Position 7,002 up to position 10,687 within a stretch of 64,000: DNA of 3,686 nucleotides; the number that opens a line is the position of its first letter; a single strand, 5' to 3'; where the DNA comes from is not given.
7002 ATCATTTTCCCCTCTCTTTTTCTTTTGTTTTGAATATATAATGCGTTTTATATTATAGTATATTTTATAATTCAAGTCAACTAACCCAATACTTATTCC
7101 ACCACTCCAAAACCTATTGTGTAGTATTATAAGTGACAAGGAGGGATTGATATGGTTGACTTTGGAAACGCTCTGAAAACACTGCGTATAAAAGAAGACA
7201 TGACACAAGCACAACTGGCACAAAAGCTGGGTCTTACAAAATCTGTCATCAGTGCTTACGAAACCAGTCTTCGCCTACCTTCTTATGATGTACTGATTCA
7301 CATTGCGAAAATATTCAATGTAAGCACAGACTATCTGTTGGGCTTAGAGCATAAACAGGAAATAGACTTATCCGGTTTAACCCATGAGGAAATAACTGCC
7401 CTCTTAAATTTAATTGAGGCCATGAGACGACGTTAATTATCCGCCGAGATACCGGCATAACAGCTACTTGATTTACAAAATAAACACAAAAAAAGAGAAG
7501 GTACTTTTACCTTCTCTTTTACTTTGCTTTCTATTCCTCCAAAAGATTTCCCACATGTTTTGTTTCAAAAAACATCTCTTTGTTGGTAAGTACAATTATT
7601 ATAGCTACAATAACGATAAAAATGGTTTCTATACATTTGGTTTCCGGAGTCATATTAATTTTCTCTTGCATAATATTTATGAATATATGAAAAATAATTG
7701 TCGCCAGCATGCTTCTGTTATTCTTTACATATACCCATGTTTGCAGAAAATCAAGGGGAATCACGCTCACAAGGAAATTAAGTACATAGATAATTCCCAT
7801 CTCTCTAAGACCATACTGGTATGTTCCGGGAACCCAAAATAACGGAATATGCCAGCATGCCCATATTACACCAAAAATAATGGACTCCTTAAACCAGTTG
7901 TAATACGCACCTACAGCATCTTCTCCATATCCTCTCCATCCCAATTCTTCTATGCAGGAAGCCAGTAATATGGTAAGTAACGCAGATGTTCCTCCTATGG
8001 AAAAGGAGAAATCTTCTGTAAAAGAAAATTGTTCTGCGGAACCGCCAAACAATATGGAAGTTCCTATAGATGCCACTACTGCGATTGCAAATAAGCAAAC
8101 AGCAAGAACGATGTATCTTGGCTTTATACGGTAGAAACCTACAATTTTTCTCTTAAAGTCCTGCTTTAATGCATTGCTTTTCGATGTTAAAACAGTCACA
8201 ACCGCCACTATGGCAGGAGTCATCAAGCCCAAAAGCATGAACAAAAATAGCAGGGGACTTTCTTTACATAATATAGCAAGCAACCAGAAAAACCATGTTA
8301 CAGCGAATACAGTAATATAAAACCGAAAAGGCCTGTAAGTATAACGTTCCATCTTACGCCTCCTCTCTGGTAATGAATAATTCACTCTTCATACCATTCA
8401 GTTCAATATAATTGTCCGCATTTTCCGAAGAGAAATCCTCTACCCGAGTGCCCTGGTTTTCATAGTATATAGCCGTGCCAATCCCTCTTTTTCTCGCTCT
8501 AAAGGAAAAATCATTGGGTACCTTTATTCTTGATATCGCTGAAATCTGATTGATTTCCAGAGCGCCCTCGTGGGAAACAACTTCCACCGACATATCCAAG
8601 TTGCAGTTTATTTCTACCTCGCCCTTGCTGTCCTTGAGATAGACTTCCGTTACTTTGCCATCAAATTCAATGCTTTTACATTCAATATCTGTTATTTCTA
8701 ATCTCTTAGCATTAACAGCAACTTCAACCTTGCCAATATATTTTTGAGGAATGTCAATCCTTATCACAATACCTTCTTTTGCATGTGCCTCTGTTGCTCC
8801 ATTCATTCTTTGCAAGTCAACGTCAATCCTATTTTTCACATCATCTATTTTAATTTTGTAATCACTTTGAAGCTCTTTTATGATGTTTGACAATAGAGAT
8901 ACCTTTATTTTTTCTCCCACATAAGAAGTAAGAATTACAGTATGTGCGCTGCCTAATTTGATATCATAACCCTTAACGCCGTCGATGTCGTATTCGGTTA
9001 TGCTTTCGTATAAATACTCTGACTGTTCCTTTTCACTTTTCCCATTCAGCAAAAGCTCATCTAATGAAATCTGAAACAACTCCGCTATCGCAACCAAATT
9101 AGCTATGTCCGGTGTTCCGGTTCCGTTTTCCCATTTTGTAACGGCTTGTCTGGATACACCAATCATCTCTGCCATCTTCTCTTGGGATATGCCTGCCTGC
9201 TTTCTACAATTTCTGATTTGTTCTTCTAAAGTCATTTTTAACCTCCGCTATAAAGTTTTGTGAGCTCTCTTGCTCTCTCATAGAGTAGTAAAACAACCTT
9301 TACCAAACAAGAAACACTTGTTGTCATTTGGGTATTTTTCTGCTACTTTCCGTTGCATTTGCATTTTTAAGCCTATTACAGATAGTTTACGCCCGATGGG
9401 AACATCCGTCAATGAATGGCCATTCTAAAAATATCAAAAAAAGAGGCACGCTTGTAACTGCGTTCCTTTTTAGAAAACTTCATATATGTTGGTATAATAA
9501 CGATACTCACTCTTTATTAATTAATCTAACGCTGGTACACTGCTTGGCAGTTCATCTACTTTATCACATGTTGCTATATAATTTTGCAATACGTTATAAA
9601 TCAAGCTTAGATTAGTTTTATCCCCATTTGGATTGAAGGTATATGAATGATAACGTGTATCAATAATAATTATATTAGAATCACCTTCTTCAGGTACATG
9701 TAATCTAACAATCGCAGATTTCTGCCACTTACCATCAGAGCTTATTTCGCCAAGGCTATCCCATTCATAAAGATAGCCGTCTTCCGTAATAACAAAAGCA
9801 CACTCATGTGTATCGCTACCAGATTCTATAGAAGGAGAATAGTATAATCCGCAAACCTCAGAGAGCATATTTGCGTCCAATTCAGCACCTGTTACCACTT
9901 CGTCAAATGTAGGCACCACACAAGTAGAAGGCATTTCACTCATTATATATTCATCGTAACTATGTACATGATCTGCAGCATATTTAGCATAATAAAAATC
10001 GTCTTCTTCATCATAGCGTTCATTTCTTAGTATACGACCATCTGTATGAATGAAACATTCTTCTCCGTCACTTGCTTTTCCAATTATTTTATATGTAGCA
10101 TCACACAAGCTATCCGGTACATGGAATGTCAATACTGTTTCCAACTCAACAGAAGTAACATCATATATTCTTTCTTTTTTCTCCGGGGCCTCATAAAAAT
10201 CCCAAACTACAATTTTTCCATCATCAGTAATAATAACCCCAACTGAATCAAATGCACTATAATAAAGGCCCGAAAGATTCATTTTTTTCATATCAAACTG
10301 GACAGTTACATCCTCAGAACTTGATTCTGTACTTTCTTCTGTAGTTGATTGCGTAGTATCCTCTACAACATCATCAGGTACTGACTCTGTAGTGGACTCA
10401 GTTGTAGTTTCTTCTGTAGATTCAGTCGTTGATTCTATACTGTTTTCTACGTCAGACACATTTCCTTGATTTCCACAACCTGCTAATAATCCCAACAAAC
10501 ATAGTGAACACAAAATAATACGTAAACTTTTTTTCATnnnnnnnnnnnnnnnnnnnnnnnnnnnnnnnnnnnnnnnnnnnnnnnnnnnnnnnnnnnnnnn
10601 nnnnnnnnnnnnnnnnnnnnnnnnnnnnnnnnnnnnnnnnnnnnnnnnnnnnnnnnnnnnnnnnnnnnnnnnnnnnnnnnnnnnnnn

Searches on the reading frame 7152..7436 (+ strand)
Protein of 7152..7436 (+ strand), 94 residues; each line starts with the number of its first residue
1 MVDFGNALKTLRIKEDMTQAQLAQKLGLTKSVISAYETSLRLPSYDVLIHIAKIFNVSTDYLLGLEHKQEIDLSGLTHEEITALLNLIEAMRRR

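Call 72: search_protein_families(library=phrogs, proteins=[window:7152-7436:+], max_evalue=0.001)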
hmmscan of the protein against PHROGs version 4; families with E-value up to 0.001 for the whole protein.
window:7152-7436:+ (94 aa): 19 families
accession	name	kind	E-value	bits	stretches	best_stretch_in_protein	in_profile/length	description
phrog_8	-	transcription regulation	5.9e-23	82.9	1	1-74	74-147/346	transcriptional regulator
phrog_4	-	transcription regulation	1.1e-12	48.7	1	3-68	136-197/400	transcriptional repressor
phrog_3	-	transcription regulation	3.2e-12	47.9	1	1-72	86-155/430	transcriptional repressor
phrog_2967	-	transcription regulation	4.3e-11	43.8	1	2-76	9-78/225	transcriptional regulator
phrog_2439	-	transcription regulation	6.8e-11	42.6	1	5-68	9-72/367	transcriptional regulator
phrog_7241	-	transcription regulation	8.3e-10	39.8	1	2-63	60-121/122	transcriptional regulator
phrog_5823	-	transcription regulation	1.1e-09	38.9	1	2-86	5-89/404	transcriptional regulator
phrog_1373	-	transcription regulation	6e-08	33.9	1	5-70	65-130/166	transcriptional regulator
phrog_34939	-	unknown function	6.9e-08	33.4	1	14-65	20-72/280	-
phrog_2328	-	transcription regulation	5.1e-07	30.5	1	3-67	15-79/128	transcriptional repressor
phrog_3037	-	transcription regulation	1.5e-06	29.2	1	8-70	22-82/189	transcriptional repressor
phrog_7950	-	transcription regulation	2.2e-06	28.6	1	7-40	11-44/68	transcriptional repressor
phrog_1994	-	DNA, RNA and nucleotide metabolism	6.8e-06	27.1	1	6-71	2-67/170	DNA binding protein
phrog_2104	-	unknown function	9.2e-06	26.8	1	7-48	43-84/103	-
phrog_1468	-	transcription regulation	1.9e-05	25.2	1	3-35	7-39/67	transcriptional repressor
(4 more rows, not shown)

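Call 82: search_protein_families(library=pfam, proteins=[window:7152-7436:+], max_evalue=0.001)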
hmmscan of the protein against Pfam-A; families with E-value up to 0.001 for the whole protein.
window:7152-7436:+ (94 aa): 6 families
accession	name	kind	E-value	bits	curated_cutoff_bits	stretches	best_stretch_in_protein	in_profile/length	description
PF01381.28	HTH_3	-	1.3e-15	57.6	23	1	8-62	1-55/55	Helix-turn-helix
PF12844.13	HTH_19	-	9.2e-12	45.1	30.2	1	5-64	1-60/64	Helix-turn-helix domain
PF13560.12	HTH_31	-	3.6e-11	43.6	27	1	3-59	1-58/64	Helix-turn-helix domain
PF13443.12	HTH_26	-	1.4e-05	25.7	22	1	8-63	2-58/63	Cro/C1-type HTH DNA-binding domain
PF07022.19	Phage_CI_repr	-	0.00011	22.9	22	1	18-64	14-59/65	Bacteriophage CI repressor helix-turn-helix domain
PF04545.22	Sigma70_r4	-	0.00016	21.5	24.1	0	11-35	15-39/50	Sigma-70, region 4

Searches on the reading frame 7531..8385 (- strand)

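Call 72: search_protein_families(library=phrogs, proteins=[window:7531-8385:-], max_evalue=0.001)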
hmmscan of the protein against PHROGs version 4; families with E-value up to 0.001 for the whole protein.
window:7531-8385:- (284 aa): 0 families

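Call 82: search_protein_families(library=pfam, proteins=[window:7531-8385:-], max_evalue=0.001)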
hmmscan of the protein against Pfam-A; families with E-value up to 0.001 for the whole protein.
window:7531-8385:- (284 aa): 1 family
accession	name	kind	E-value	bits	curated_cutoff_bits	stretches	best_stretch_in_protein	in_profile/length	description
PF02517.21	Rce1-like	-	1.1e-10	42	22.4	1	135-239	8-93/93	Type II CAAX prenyl endopeptidase Rce1-like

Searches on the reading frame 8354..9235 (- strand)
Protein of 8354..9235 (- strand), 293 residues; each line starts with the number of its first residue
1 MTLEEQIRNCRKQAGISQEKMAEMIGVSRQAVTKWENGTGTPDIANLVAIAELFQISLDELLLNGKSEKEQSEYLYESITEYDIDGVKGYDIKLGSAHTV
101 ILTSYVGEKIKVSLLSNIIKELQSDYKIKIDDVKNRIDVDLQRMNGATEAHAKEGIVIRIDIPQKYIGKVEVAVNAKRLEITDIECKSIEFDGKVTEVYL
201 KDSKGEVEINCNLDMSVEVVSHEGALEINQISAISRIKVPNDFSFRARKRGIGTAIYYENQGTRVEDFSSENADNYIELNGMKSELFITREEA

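Call 72: search_protein_families(library=phrogs, proteins=[window:8354-9235:-], max_evalue=0.001)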
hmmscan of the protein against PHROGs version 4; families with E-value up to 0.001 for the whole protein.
window:8354-9235:- (293 aa): 30 families (the best 25 are shown)
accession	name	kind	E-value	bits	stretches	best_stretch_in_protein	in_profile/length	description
phrog_8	-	transcription regulation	1.8e-18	68.1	1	1-116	75-150/346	transcriptional regulator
phrog_3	-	transcription regulation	1.1e-14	56.1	1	1-87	87-171/430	transcriptional repressor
phrog_4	-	transcription regulation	6.8e-13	49.4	1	1-87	135-217/400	transcriptional repressor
phrog_2328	-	transcription regulation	2.9e-11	44.3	1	3-61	16-74/128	transcriptional repressor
phrog_1373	-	transcription regulation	7e-11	43.4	1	3-70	64-131/166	transcriptional regulator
phrog_2967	-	transcription regulation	3.6e-10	40.8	1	3-69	11-77/225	transcriptional regulator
phrog_2439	-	transcription regulation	4.7e-10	39.9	1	5-67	10-72/367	transcriptional regulator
phrog_5823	-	transcription regulation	4.4e-09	37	1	1-70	5-75/404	transcriptional regulator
phrog_4836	-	transcription regulation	6.6e-09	36.6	1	5-108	78-147/194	CII-like regulator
phrog_2104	-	unknown function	4.4e-08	34.2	1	4-47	41-84/103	-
phrog_638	-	transcription regulation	3.5e-07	31.2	1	1-73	2-75/145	transcriptional regulator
phrog_4779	-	transcription regulation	1e-06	30.1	1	1-46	1-46/98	transcriptional regulator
phrog_7241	-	transcription regulation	3.6e-06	28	1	5-62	64-121/122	transcriptional regulator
phrog_6499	-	transcription regulation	5.5e-06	26.9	1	3-55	7-65/157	transcriptional regulator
phrog_9103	-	transcription regulation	6.2e-06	27.2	1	6-63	12-69/78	transcriptional repressor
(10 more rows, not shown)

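Call 82: search_protein_families(library=pfam, proteins=[window:8354-9235:-], max_evalue=0.001)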
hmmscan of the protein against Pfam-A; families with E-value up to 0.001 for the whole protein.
window:8354-9235:- (293 aa): 4 families
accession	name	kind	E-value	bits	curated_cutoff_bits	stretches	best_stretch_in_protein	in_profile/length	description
PF01381.28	HTH_3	-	6.4e-20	71.4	23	1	7-61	1-55/55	Helix-turn-helix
PF12844.13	HTH_19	-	2.4e-13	50.2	30.2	1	6-63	3-60/64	Helix-turn-helix domain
PF13560.12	HTH_31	-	1.4e-09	38.5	27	1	6-61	5-61/64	Helix-turn-helix domain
PF13443.12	HTH_26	-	7.5e-08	32.9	22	1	7-62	2-58/63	Cro/C1-type HTH DNA-binding domain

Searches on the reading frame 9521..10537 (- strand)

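Call 72: search_protein_families(library=phrogs, proteins=[window:9521-10537:-], max_evalue=0.001)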
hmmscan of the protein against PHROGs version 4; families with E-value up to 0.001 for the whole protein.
window:9521-10537:- (338 aa): 1 family
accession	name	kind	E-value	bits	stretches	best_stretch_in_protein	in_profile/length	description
phrog_3727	-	unknown function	2.1e-06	28.7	1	1-102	1-82/209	-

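Call 82: search_protein_families(library=pfam, proteins=[window:9521-10537:-], max_evalue=0.001)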
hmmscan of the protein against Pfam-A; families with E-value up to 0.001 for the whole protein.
window:9521-10537:- (338 aa): 0 families
